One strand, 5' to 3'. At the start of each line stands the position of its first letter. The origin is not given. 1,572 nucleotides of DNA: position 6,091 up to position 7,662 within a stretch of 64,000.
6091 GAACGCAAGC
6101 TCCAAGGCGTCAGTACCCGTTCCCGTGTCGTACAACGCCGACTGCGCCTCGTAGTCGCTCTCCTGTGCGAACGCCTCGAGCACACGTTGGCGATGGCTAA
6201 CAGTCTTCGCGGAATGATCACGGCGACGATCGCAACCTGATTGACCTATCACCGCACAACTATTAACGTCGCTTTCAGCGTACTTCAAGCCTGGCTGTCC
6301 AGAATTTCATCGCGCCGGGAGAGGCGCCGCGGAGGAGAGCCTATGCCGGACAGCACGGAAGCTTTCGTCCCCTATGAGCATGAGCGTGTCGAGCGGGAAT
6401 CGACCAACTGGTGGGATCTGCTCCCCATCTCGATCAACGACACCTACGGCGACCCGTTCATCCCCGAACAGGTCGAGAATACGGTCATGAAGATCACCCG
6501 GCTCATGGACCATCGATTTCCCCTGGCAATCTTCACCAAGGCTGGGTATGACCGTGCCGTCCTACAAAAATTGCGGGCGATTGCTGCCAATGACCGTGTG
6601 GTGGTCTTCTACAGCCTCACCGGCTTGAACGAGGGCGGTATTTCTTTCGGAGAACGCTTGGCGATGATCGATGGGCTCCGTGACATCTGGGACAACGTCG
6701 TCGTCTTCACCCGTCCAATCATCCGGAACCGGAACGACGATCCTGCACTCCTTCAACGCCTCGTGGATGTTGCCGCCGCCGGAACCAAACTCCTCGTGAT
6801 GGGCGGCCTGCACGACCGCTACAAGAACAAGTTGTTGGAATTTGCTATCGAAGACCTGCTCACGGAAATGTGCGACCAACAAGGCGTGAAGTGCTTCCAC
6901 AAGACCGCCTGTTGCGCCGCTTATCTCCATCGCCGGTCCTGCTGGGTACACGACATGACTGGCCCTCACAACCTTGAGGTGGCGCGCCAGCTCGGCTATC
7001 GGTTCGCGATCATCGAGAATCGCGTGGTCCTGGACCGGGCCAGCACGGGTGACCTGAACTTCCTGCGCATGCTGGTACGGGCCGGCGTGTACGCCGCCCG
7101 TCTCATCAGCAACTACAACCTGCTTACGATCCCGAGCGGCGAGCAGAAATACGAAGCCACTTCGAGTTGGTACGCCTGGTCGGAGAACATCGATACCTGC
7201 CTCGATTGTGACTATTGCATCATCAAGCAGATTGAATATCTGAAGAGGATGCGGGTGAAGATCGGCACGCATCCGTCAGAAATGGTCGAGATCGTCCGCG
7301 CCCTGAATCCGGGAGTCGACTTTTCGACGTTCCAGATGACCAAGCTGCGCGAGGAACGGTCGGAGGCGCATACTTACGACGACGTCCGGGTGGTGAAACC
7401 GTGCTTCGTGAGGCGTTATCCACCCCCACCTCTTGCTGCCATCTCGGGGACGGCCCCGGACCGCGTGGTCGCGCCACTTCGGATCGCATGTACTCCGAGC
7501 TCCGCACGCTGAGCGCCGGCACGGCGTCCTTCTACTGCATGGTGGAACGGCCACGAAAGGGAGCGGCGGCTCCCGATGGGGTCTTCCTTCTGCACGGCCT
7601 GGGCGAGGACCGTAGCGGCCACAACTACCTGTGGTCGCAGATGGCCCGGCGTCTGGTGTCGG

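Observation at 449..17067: Palindrome-bracketed 16.6-kb tailoring island with no scaffold synthase: candidate undescribed RiPP/glycopeptide-type (or nucleotide-linked) pathway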

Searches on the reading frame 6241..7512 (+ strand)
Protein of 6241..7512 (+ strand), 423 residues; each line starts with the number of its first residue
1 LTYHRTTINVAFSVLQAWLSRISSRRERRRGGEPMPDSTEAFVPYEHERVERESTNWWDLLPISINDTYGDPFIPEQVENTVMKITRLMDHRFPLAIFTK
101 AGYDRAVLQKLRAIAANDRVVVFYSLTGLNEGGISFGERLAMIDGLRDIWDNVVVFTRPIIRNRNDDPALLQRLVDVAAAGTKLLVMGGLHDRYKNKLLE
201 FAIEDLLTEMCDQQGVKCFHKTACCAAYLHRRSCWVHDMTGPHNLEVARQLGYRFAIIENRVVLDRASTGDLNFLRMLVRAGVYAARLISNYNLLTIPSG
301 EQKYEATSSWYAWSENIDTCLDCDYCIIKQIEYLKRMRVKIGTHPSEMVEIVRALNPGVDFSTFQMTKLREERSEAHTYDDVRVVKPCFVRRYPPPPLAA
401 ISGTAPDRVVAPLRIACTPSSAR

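Call 6: search_protein_families(library=pfam, proteins=[window:6241-7512:+], max_evalue=0.01)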
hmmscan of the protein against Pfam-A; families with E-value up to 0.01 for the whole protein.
window:6241-7512:+ (423 aa): 0 families

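Call 10: find_homologous_proteins(query=window:6343-7509:+)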
Query seq(389 aa) (389 aa): 81 proteins with E <= 0.001 among 5886 candidates.
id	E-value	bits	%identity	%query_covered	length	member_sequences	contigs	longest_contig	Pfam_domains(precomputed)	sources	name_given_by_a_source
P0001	8.7e-267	902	100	100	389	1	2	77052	-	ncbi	-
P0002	4.0e-187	640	73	96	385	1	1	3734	-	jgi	-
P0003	9.2e-178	609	73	92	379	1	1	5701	-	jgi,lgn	jgi:hypothetical protein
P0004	2.1e-173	595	73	88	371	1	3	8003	-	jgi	jgi:hypothetical protein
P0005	7.5e-172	590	73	88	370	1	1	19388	-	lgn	-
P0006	1.6e-165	569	70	88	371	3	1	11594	-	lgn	-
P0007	8.9e-160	550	69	87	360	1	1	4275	-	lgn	-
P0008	6.0e-154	531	65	93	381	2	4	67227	-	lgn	-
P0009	6.3e-154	531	65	87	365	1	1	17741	PF04055.28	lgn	-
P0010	2.9e-146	505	60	87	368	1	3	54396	-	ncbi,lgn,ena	-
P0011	5.3e-144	498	59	92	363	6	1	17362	-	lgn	-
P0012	1.3e-140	487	61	87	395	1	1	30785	-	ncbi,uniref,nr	ncbi:hypothetical protein [Streptomyces hainanensis]|uniref:Uncharacterized protein n=1 Tax=Streptom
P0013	2.2e-140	486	60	87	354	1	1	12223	PF04055.28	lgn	-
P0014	2.7e-140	486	59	90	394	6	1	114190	-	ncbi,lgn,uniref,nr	ncbi:hypothetical protein SAMN05216223_12981 [Actinacidiphila yanglinensis]|uniref:Uncharacterized p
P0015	1.1e-138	480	60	88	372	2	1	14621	-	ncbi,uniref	ncbi:hypothetical protein [Streptomyces puniciscabiei]|uniref:hypothetical protein n=1 Tax=Streptomy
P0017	1.7e-137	476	59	87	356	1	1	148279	PF04055.28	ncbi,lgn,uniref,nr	ncbi:radical SAM protein [Bacillus cereus]|uniref:Uncharacterized protein n=1 Tax=Bacillus cereus Ta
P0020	2.2e-135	469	61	86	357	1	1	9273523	-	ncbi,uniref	ncbi:hypothetical protein ACQPZP_41620 [Spirillospora sp. CA-142024]|uniref:hypothetical protein n=1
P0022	7.1e-134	464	56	89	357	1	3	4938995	PF04055.28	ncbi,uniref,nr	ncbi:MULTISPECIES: radical SAM protein [Sutcliffiella]|uniref:Uncharacterized protein n=1 Tax=Sutcli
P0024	3.4e-133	462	57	89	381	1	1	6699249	PF04055.28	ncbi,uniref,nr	ncbi:hypothetical protein [Streptomyces sp. MUM 178J]|uniref:hypothetical protein n=1 Tax=Streptomyc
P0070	1.0e-101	359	47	86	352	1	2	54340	-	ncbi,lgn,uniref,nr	ncbi:hypothetical protein [Rhizobium leguminosarum]|uniref:hypothetical protein n=1 Tax=Rhizobium le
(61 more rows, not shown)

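Call 11: find_encoding_contigs(protein=P0017, flank=10000, max_places=2)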
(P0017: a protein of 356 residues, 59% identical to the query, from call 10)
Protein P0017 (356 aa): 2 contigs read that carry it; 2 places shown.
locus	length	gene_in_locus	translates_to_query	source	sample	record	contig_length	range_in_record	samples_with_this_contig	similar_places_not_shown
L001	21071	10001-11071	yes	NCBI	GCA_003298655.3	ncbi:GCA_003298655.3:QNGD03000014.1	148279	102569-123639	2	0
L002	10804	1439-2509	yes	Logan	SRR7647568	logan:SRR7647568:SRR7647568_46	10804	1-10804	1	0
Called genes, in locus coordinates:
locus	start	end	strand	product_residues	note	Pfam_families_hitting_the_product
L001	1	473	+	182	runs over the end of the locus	PF00459:Inositol_P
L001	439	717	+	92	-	PF00459:Inositol_P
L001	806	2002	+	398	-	PF14306:PUA_2, PF01747:ATP-sulfurylase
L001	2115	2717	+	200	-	PF01583:APS_kinase, PF13671:AAA_33 (faint)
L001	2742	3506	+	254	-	PF01925:TauE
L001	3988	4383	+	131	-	-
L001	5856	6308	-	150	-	PF00293:NUDIX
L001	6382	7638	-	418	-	PF07690:MFS_1, PF12832:MFS_1_like, PF00083:Sugar_tr (weak), PF07690:MFS_1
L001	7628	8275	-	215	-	PF02517:Rce1-like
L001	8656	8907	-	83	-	PF05402:PqqD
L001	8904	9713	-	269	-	-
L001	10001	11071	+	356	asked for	PF04055:Radical_SAM (weak)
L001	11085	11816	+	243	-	-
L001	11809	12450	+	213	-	PF02223:Thymidylate_kin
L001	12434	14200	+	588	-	PF02224:Cytidylate_kin, PF13189:Cytidylate_kin2 (faint), PF13207:AAA_17 (weak), PF00535:Glycos_transf_2, PF10111:Glyco_tranf_2_2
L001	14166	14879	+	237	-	PF00561:Abhydrolase_1, PF12146:Hydrolase_4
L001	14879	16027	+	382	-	PF00535:Glycos_transf_2, PF25062:ARM_TT21_N (weak), PF23914:TPR_CcmH_CycH (weak), PF13424:TPR_12, PF13414:TPR_11 (weak), PF00515:TPR_1 (weak), PF07719:TPR_2 (weak), PF13181:TPR_8 (weak), +7 more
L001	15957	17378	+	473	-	PF00391:PEP-utilizers, PF02896:PEP-utilizers_C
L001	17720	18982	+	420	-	PF00291:PALP, PF00585:Thr_dehydrat_C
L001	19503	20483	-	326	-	PF02899:Phage_int_SAM_1 (weak), PF13495:Phage_int_SAM_4, PF00589:Phage_integrase (faint)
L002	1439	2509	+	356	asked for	PF04055:Radical_SAM (weak)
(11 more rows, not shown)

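Call 12: find_encoding_contigs(protein=P0070, flank=10000, max_places=2)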
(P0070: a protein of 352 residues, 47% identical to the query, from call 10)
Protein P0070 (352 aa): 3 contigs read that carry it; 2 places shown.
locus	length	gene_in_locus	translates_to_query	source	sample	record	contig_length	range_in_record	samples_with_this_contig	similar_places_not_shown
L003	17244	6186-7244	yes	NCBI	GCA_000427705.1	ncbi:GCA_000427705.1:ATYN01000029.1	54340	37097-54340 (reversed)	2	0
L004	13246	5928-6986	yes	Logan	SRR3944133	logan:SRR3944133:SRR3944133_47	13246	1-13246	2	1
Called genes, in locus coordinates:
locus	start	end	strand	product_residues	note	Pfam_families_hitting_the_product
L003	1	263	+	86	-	PF03050:DDE_Tnp_IS66, PF13817:DDE_Tnp_IS66_C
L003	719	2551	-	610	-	PF00664:ABC_membrane, PF00005:ABC_tran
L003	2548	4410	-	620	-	PF00664:ABC_membrane, PF02463:SMC_N (faint), PF00005:ABC_tran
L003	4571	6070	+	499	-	-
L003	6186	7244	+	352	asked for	-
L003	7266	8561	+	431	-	PF02896:PEP-utilizers_C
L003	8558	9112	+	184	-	-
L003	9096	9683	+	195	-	PF02223:Thymidylate_kin, PF13521:AAA_28 (faint)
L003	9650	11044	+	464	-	PF00535:Glycos_transf_2, PF10111:Glyco_tranf_2_2 (weak)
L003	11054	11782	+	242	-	-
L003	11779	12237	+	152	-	PF00293:NUDIX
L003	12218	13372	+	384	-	PF00535:Glycos_transf_2, PF10111:Glyco_tranf_2_2 (weak)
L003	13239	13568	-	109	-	-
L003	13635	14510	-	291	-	-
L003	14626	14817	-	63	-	-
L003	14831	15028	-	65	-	-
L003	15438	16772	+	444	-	PF00296:Bac_luciferase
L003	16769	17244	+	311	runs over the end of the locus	PF04909:Amidohydro_2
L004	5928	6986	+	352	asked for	-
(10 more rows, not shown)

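Call 13: find_encoding_contigs(protein=P0014, flank=10000, max_places=2)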
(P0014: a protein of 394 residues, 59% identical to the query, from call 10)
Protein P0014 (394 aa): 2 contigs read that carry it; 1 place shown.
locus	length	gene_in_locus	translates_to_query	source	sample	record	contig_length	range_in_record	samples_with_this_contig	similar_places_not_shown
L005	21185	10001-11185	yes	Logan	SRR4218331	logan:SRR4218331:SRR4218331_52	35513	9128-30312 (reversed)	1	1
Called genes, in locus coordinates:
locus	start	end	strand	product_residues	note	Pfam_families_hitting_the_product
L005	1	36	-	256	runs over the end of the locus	PF13489:Methyltransf_23, PF01209:Ubie_methyltran (weak), PF13847:Methyltransf_31 (weak), PF08241:Methyltransf_11, PF08242:Methyltransf_12, PF13649:Methyltransf_25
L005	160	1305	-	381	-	PF00535:Glycos_transf_2, PF07719:TPR_2 (faint), PF13432:TPR_16 (faint), PF14559:TPR_19 (faint), PF13428:TPR_14 (faint), PF13424:TPR_12 (faint), PF13431:TPR_17 (faint), PF00515:TPR_1 (faint), +3 more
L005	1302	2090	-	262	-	PF12146:Hydrolase_4 (faint)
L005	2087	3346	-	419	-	PF02224:Cytidylate_kin, PF13189:Cytidylate_kin2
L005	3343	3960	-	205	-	PF13238:AAA_18 (faint), PF13671:AAA_33 (weak), PF02223:Thymidylate_kin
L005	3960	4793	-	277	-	-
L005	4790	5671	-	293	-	-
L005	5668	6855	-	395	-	PF14907:NTP_transf_5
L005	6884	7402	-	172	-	PF04167:DUF402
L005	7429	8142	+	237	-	PF00300:His_Phos_1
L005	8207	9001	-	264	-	-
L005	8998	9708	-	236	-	PF01209:Ubie_methyltran (weak), PF13489:Methyltransf_23, PF13847:Methyltransf_31, PF08241:Methyltransf_11, PF08242:Methyltransf_12, PF13649:Methyltransf_25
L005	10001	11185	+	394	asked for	-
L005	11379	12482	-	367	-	-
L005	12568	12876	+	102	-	PF03795:YCII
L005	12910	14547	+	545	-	PF00550:PP-binding, PF00668:Condensation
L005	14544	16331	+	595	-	PF00501:AMP-binding, PF13193:AMP-binding_C, PF00550:PP-binding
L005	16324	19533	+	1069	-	PF00668:Condensation, PF00501:AMP-binding, PF13193:AMP-binding_C, PF00550:PP-binding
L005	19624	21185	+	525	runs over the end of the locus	PF00550:PP-binding, PF00668:Condensation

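Call 14: search_protein_families(library=ncbifam, proteins=[window:6343-7512:+], max_evalue=0.01)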
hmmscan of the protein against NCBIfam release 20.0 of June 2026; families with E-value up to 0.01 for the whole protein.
window:6343-7512:+ (389 aa): 1 family
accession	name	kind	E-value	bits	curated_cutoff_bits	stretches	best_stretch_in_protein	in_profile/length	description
NF038135.1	rSAM_Rv2578c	equivalog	0.00013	21.1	430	1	51-160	146-264/317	Rv2578c family radical SAM protein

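Call 18: find_related_loci(query=A1, collection=genome_contigs, flank=10000)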
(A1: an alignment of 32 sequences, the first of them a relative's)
Query A1 (389 aa) in genome_contigs; peptide patterns used: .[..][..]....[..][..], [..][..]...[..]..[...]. (x = any residue, [..] = any of these).
41 stretches matched a pattern; 20 encode a relative of the query (tblastn E <= 1e-3); 20 distinct loci.
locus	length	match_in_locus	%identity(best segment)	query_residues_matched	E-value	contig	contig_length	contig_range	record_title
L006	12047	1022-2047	70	18-359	3e-169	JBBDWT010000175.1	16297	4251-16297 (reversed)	MAG: Acidimicrobiia bacterium isolate LejiaD_71_17 Lejia_D_5673_length_16297_cov_11, whole genome shotgun sequence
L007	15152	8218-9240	60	22-361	5e-153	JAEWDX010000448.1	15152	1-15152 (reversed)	MAG: Bacillota bacterium isolate OH_PBlB_115 k127_1386556, whole genome shotgun sequence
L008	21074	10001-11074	58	13-368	1e-151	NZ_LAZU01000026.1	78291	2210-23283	Paenibacillus sp. DMB20 gs_29, whole genome shotgun sequence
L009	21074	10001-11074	59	13-368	1e-150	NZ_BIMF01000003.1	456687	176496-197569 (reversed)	Paenibacillus lautus NBRC 15380 PLA01S_CON0003, whole genome shotgun sequence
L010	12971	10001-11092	58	23-387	6e-145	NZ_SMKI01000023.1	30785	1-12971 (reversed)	Streptomyces hainanensis strain DSM 41900 NODE_23_length_30785_cov_82.6461, whole genome shotgun sequence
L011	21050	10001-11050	59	13-362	2e-143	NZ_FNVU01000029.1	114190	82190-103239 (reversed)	Actinacidiphila yanglinensis strain CGMCC 4.2023, whole genome shotgun sequence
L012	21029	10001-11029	60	20-362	2e-142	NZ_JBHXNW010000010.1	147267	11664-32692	Streptomyces sp. NPDC058534 NPDC058534_T53_E3.ctg-0010, whole genome shotgun sequence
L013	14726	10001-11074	58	22-378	2e-142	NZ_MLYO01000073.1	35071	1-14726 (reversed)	Streptomyces monashensis strain MUSC 1 73, whole genome shotgun sequence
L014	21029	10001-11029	59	20-362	2e-141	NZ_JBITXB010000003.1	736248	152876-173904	Streptomyces sp. NPDC053750 NPDC053750_402_F6.ctg-0003, whole genome shotgun sequence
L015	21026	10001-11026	61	23-362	2e-140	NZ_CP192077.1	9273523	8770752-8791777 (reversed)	Spirillospora sp. CA-142024 chromosome, complete genome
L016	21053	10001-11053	58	14-359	1e-130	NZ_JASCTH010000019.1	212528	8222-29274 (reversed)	Actinoplanes sandaracinus strain NEAU-A12 Scaffold19, whole genome shotgun sequence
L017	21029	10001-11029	57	19-361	6e-130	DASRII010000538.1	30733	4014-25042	MAG TPA_asm: Micromonosporaceae bacterium isolate SMAG_U10106 k141_3335968, whole genome shotgun sequence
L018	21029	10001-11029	56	19-362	1e-128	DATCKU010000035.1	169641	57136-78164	MAG TPA_asm: Actinopolymorphaceae bacterium isolate SMAG_U7104 k141_844158, whole genome shotgun sequence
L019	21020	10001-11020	55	19-359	1e-119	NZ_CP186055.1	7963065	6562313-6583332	Plantactinospora sp. WMMC1484 chromosome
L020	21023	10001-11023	51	20-359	2e-112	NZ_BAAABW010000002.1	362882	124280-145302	Streptomyces blastmyceticus strain JCM 4565 sequence02, whole genome shotgun sequence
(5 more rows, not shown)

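Call 29: find_encoding_contigs(protein=P0008, flank=10000, max_places=2)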
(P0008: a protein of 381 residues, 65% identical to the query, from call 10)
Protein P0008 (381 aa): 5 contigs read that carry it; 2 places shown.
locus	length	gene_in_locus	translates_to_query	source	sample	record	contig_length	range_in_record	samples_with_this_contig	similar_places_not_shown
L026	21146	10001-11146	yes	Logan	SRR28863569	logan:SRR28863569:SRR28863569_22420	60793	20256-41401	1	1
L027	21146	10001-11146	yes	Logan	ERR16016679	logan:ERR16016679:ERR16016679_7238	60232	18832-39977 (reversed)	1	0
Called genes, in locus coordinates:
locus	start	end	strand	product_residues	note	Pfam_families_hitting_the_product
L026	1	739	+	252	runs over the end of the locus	PF01209:Ubie_methyltran (weak), PF05175:MTS (weak), PF13489:Methyltransf_23 (weak), PF13649:Methyltransf_25, PF13847:Methyltransf_31, PF08241:Methyltransf_11, PF08242:Methyltransf_12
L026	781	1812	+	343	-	PF00710:Asparaginase, PF17763:Asparaginase_C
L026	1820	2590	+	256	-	PF03309:Pan_kinase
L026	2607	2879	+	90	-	-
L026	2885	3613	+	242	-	PF01209:Ubie_methyltran, PF13489:Methyltransf_23, PF13847:Methyltransf_31, PF08241:Methyltransf_11, PF08242:Methyltransf_12, PF13649:Methyltransf_25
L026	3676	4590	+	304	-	PF14014:DUF4230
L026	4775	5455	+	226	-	PF00072:Response_reg, PF00486:Trans_reg_C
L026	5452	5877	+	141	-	PF19371:DUF5946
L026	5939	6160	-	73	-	-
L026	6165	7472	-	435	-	PF00675:Peptidase_M16, PF05193:Peptidase_M16_C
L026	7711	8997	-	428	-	PF00675:Peptidase_M16, PF05193:Peptidase_M16_C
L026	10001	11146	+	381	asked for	-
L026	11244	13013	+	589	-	PF02224:Cytidylate_kin, PF13189:Cytidylate_kin2 (weak), PF13641:Glyco_tranf_2_3 (weak), PF00535:Glycos_transf_2, PF10111:Glyco_tranf_2_2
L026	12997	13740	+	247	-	PF02129:Peptidase_S15 (weak), PF00561:Abhydrolase_1, PF12146:Hydrolase_4, PF12697:Abhydrolase_6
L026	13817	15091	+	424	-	PF05977:MFS_3, PF07690:MFS_1, PF12832:MFS_1_like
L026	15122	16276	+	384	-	PF00535:Glycos_transf_2, PF13181:TPR_8 (faint), PF13424:TPR_12 (faint), PF13432:TPR_16 (faint), PF23914:TPR_CcmH_CycH (weak), PF00515:TPR_1 (faint), PF07719:TPR_2 (faint), PF13428:TPR_14 (faint), +3 more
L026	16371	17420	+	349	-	PF04055:Radical_SAM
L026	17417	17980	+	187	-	PF04167:DUF402 (weak)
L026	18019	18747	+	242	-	PF12697:Abhydrolase_6 (weak)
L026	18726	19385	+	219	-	PF13401:AAA_22 (faint), PF13671:AAA_33, PF02223:Thymidylate_kin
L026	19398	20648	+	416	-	PF14907:NTP_transf_5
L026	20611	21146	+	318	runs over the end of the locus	-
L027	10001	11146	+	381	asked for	-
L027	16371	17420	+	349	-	PF04055:Radical_SAM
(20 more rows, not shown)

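Call 30: find_encoding_contigs(protein=P0005, flank=10000, max_places=2)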
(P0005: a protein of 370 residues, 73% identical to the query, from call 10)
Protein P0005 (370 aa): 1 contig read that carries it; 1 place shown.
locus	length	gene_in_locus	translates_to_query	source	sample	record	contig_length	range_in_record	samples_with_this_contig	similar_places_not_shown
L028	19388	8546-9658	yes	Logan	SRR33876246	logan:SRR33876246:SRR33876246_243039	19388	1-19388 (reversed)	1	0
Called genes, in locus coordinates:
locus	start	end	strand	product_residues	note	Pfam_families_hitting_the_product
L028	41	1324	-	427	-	PF05977:MFS_3, PF07690:MFS_1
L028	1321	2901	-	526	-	PF00496:SBP_bac_5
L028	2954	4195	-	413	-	PF00296:Bac_luciferase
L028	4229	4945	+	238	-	PF00149:Metallophos, PF12850:Metallophos_2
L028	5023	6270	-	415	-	PF14907:NTP_transf_5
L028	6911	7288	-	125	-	-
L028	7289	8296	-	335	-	-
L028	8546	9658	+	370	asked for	-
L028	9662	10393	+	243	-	-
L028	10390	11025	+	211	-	PF02223:Thymidylate_kin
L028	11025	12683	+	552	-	PF02224:Cytidylate_kin, PF13189:Cytidylate_kin2 (faint), PF00535:Glycos_transf_2, PF10111:Glyco_tranf_2_2, PF02709:Glyco_transf_7C (faint)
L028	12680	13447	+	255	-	PF02129:Peptidase_S15 (weak), PF12146:Hydrolase_4, PF00561:Abhydrolase_1, PF12697:Abhydrolase_6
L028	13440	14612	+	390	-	PF00535:Glycos_transf_2, PF23914:TPR_CcmH_CycH (faint), PF07719:TPR_2 (faint), PF13414:TPR_11 (faint), PF13428:TPR_14 (faint), PF13432:TPR_16 (faint), PF14559:TPR_19 (faint), PF13431:TPR_17 (faint), +2 more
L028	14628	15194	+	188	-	PF03358:FMN_red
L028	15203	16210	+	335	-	-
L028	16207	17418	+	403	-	PF00675:Peptidase_M16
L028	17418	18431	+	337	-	-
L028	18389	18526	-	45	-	-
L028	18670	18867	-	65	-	-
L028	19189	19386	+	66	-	?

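Call 31: find_encoding_contigs(protein=P0001, flank=10000, max_places=2)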
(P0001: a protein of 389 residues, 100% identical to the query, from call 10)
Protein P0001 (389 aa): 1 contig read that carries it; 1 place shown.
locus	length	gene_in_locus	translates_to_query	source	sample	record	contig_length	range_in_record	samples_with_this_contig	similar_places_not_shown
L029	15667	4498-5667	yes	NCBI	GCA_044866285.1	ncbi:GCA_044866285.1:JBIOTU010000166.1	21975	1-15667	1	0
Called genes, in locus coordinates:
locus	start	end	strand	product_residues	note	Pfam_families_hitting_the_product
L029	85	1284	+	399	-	PF00675:Peptidase_M16, PF05193:Peptidase_M16_C (weak)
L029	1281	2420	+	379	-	-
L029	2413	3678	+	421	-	PF05977:MFS_3, PF07690:MFS_1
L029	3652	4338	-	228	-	PF13489:Methyltransf_23, PF01209:Ubie_methyltran, PF03141:Methyltransf_29 (weak), PF05148:Methyltransf_8, PF08241:Methyltransf_11, PF08242:Methyltransf_12, PF13649:Methyltransf_25, PF13847:Methyltransf_31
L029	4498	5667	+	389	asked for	-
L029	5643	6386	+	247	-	-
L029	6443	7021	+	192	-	PF02223:Thymidylate_kin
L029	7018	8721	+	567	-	PF02224:Cytidylate_kin, PF00535:Glycos_transf_2, PF10111:Glyco_tranf_2_2 (faint), PF02709:Glyco_transf_7C (weak)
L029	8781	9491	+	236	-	PF12146:Hydrolase_4, PF00561:Abhydrolase_1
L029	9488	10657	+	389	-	PF00535:Glycos_transf_2, PF13176:TPR_7 (faint), PF07719:TPR_2 (faint), PF13428:TPR_14 (faint), PF13432:TPR_16 (faint), PF14559:TPR_19 (faint), PF00515:TPR_1 (faint), PF13424:TPR_12 (faint), +2 more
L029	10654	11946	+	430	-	PF14907:NTP_transf_5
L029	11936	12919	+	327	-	-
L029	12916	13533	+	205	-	PF13578:Methyltransf_24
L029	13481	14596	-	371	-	PF00296:Bac_luciferase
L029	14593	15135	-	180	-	PF04167:DUF402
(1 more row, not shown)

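Call 33: predict_structure(alignment_id=A1)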
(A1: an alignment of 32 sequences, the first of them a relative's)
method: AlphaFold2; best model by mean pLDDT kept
length: 389 residues; sequences in the alignment: 32
mean_pLDDT: 85.2   pTM: 0.86
mean pLDDT of the five models: 85.2, 84.7, 84.1, 83.5, 83.4
residues with pLDDT >= 90: 248; 70-90: 67; 50-70: 41; < 50: 33
segments of 3 or more residues with pLDDT < 50: 1-7, 13-16, 370-385, 387-389
pLDDT, mean of each block of 10 residues (from residue 1): 46 52 93 86 96 97 96 98 97 90 97 97 90 95 97 88 77 97 97 96 93 96 96 96 96 91 93 95 73 54 81 95 79 61 85 94 69 44 46
secondary structure, 60 per line:
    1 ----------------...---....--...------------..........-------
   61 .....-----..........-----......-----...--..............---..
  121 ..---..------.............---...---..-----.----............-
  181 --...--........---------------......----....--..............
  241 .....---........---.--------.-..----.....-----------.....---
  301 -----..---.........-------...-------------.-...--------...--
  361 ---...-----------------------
elements in order: H23-26 E29-31 H44-53 E61-65 H71-80 E86-91 H102-115 E119-122 H134-146 E150-152 H168-179 E183-185 H188-195 H211-216 E221-224 E227-234 H235-245 E249-256 E277-281 H293-297 H311-319
